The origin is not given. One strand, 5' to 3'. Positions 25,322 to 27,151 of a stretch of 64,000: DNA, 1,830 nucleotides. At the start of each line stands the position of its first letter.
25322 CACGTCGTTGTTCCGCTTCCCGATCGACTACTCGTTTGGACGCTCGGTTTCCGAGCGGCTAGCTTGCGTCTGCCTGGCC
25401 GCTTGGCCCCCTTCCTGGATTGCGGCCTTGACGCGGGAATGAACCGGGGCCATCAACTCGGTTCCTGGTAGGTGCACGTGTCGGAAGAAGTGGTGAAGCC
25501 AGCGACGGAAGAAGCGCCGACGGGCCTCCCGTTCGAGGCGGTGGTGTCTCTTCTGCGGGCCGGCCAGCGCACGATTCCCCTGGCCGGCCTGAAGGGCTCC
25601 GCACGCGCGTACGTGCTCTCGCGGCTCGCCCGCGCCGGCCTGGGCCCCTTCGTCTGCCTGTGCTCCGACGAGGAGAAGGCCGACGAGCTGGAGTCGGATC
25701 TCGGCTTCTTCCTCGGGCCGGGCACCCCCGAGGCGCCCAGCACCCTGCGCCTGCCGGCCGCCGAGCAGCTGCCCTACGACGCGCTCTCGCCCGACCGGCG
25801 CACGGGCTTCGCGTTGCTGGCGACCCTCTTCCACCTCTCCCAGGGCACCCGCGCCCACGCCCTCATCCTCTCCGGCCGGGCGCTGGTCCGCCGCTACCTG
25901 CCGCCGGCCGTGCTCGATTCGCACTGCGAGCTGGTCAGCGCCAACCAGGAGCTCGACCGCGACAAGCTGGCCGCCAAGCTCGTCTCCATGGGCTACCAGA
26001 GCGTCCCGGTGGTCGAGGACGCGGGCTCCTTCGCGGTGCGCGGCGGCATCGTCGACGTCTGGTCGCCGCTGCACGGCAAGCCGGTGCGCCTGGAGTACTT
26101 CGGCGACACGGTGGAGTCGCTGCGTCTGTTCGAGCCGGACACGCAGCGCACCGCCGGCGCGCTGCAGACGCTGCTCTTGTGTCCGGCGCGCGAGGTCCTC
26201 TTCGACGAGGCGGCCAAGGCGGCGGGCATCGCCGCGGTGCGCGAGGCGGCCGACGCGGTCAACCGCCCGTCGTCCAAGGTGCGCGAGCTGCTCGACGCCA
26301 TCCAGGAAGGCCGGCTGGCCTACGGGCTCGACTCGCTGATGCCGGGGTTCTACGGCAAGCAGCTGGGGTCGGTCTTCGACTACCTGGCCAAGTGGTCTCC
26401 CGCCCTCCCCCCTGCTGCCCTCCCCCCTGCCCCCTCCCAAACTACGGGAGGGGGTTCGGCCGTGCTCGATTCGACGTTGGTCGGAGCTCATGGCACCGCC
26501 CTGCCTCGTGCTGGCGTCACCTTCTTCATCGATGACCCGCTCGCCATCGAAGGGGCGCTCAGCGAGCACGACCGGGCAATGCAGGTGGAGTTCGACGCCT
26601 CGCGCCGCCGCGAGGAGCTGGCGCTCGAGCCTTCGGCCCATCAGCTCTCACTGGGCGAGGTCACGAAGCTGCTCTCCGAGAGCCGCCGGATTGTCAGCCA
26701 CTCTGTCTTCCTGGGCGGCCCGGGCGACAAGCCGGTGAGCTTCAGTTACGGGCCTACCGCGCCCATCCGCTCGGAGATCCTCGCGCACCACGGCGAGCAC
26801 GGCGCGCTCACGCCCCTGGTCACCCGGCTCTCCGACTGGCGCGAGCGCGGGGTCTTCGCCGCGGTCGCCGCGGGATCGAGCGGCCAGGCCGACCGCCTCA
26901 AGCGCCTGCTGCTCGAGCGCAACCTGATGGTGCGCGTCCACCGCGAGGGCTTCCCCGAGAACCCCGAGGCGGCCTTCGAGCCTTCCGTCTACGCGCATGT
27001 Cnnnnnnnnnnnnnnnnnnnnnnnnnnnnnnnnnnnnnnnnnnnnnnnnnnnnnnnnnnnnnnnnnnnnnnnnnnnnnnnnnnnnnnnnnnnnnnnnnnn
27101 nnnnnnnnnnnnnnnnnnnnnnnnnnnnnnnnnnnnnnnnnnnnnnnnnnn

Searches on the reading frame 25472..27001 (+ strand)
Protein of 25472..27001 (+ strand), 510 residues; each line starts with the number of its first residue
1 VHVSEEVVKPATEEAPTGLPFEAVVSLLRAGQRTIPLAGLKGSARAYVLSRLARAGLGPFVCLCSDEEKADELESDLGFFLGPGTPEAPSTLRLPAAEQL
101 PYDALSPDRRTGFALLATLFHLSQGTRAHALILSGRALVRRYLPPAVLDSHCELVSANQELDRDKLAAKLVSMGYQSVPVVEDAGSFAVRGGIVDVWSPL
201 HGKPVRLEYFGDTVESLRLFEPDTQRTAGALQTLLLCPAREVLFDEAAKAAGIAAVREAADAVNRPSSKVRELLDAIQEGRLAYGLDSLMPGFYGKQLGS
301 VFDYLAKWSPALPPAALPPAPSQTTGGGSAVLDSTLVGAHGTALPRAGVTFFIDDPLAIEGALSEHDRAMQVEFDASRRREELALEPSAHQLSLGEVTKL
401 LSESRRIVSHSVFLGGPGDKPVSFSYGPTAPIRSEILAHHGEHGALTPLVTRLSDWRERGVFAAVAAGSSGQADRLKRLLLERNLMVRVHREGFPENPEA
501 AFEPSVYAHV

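Call 24: find_homologous_proteins(query=window:25472-26821:+, max_evalue=1e-40)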
Query window:25472-26821:+ (450 aa): 19 proteins with E <= 1e-40 among 8000 candidates.
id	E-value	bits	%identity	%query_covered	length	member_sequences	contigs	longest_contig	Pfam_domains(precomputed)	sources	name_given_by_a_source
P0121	1.4e-172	593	67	95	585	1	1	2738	PF02559.23,PF17757.7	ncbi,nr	ncbi:MAG: transcription-repair coupling factor, partial [Deltaproteobacteria bacterium]|nr:transcrip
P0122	3.4e-102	361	45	96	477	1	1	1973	PF17757.7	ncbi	ncbi:MAG: transcription-repair coupling factor, partial [Archangium sp.]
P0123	4.8e-102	360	45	96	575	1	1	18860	PF02559.23,PF17757.7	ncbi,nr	ncbi:MAG TPA: CarD family transcriptional regulator, partial [Hyalangium sp.]|nr:CarD family transcr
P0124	3.2e-98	348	46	100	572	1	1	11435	PF02559.23,PF17757.7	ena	-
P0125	1.2e-94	336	43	99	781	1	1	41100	PF02559.23,PF17757.7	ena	-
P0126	7.8e-94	333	41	100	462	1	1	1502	PF17757.7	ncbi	ncbi:MAG: transcription-repair coupling factor, partial [Myxococcaceae bacterium]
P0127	3.1e-84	302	42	90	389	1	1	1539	PF14814.12,PF17757.7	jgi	-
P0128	3.0e-78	282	40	92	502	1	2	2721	PF17757.7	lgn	-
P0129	1.2e-77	280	43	93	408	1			PF17757.7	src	-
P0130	1.6e-77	279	41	93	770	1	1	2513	PF02559.23,PF00270.36,PF17757.7,PF04851.22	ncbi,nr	ncbi:MAG TPA: DEAD/DEAH box helicase, partial [Anaeromyxobacteraceae bacterium]|nr:DEAD/DEAH box hel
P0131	3.1e-76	275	43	84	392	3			PF14814.12,PF17757.7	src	-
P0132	9.9e-74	267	39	97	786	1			PF02559.23,PF00270.36,PF17757.7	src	-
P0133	1.2e-69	253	40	85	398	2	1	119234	PF17757.7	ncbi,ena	-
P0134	1.1e-68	250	38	89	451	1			PF17757.7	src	-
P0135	2.2e-66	243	41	73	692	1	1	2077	PF02559.23,PF00270.36,PF17757.7,PF04851.22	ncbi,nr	ncbi:MAG TPA: DEAD/DEAH box helicase, partial [Myxococcaceae bacterium]|nr:DEAD/DEAH box helicase [M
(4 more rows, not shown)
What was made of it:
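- Tried and rejected: mfd N-terminal homologue search (call 24).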

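Call 25: find_encoding_contigs(protein=P0121, flank=10000)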
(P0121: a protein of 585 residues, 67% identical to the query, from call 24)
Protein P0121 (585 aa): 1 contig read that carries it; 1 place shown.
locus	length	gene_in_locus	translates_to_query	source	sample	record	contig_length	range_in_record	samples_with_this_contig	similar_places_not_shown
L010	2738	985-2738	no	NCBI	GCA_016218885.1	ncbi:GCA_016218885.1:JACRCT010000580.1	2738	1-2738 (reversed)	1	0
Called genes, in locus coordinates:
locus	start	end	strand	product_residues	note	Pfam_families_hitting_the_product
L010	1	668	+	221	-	PF00702:Hydrolase, PF12710:HAD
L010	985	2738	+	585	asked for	PF17757:UvrB_inter, PF02559:CarD_TRCF_RID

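Call 29: find_related_loci(query=window:25472-27001:+, collection=metagenome_contigs, flank=10000)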
Query window:25472-27001:+ (510 aa) in metagenome_contigs; peptide patterns used: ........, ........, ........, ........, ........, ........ (x = any residue, [..] = any of these).
157 stretches matched a pattern; 19 encode a relative of the query (tblastn E <= 1e-3); 19 distinct loci.
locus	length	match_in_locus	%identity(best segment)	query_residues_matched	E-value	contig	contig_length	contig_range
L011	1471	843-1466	34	21-231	8e-23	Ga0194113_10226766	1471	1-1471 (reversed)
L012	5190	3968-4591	32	43-253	9e-22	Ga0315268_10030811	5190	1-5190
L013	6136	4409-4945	33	59-227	3e-15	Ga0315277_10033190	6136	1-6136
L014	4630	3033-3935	23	21-317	2e-14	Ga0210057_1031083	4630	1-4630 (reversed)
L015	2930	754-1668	21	21-317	1e-12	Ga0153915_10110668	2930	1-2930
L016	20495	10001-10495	26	155-317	2e-11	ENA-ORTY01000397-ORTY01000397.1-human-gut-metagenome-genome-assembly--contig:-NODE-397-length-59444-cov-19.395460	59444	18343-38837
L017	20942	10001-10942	23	15-317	1e-10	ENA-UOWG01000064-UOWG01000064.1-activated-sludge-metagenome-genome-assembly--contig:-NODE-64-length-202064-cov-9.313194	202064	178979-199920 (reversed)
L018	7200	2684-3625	23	15-317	1e-9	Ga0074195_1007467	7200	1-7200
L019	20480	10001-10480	27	160-317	2e-9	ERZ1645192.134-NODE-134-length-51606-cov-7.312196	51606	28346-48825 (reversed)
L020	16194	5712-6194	26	164-307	6e-9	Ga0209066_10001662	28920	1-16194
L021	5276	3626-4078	25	169-317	1e-8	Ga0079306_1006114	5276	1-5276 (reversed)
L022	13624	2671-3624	21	11-317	1e-8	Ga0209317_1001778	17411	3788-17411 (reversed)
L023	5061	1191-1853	25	164-374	3e-8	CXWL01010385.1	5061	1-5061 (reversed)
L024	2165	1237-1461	35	162-236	2e-8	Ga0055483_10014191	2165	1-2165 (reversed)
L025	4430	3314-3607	29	126-222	4e-8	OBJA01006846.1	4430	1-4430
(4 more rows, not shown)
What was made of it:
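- Tried and rejected: Metagenome scan with the mfd N-terminus (call 29).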

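Call 48: find_encoding_contigs(protein=P0123, flank=6000, max_places=3)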
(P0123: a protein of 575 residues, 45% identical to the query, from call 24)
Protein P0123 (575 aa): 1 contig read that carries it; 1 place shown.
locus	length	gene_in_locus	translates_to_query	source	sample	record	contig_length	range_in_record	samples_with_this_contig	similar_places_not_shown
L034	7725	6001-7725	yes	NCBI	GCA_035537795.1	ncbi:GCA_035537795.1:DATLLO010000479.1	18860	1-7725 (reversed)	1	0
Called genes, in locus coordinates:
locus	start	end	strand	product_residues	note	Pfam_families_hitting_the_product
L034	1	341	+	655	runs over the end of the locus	PF00069:Pkinase, PF01636:APH (faint), PF07714:PK_Tyr_Ser-Thr, PF06293:Kdo (weak), PF00072:Response_reg, PF00211:Guanylate_cyc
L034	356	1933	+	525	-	PF16697:Yop-YscD_cpl, PF00498:FHA, PF01590:GAF, PF13185:GAF_2, PF13492:GAF_3, PF00211:Guanylate_cyc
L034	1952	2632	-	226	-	PF00027:cNMP_binding, PF13545:HTH_Crp_2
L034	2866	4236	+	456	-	PF13428:TPR_14 (faint), PF07719:TPR_2 (faint), PF13432:TPR_16 (weak), PF14559:TPR_19 (faint), PF00027:cNMP_binding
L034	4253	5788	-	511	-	PF00989:PAS (weak), PF08448:PAS_4, PF00512:HisKA, PF02518:HATPase_c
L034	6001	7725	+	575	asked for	PF17757:UvrB_inter, PF02559:CarD_TRCF_RID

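Call 49: find_encoding_contigs(protein=P0125, flank=6000, max_places=3)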
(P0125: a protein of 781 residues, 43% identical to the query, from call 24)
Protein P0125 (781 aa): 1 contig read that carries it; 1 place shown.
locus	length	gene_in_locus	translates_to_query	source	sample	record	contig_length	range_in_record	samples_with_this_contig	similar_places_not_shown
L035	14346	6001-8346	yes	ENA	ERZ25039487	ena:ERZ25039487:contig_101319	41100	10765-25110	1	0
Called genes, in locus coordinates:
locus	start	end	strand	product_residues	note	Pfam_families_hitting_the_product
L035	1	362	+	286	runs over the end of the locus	-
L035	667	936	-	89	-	-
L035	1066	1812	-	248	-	-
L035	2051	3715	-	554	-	PF02687:FtsX, PF12704:MacB_PCD, PF02687:FtsX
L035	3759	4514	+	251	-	-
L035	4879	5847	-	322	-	-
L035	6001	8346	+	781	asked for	PF17757:UvrB_inter, PF02559:CarD_TRCF_RID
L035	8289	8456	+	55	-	-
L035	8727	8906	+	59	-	PF00271:Helicase_C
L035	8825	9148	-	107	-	-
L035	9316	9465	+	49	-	-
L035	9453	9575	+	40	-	-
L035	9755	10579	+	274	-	-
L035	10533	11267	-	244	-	-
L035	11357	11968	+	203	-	-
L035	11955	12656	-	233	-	PF14234:DUF4336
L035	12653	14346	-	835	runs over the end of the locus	PF01979:Amidohydro_1, PF01546:Peptidase_M20, PF07687:M20_dimer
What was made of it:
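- Tried and rejected: Two more distant myxobacterial mfd loci (L034, L035) have other upstream neighbours, so HAD-mfd adjacency is not phylum-wide (calls 48, 49).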
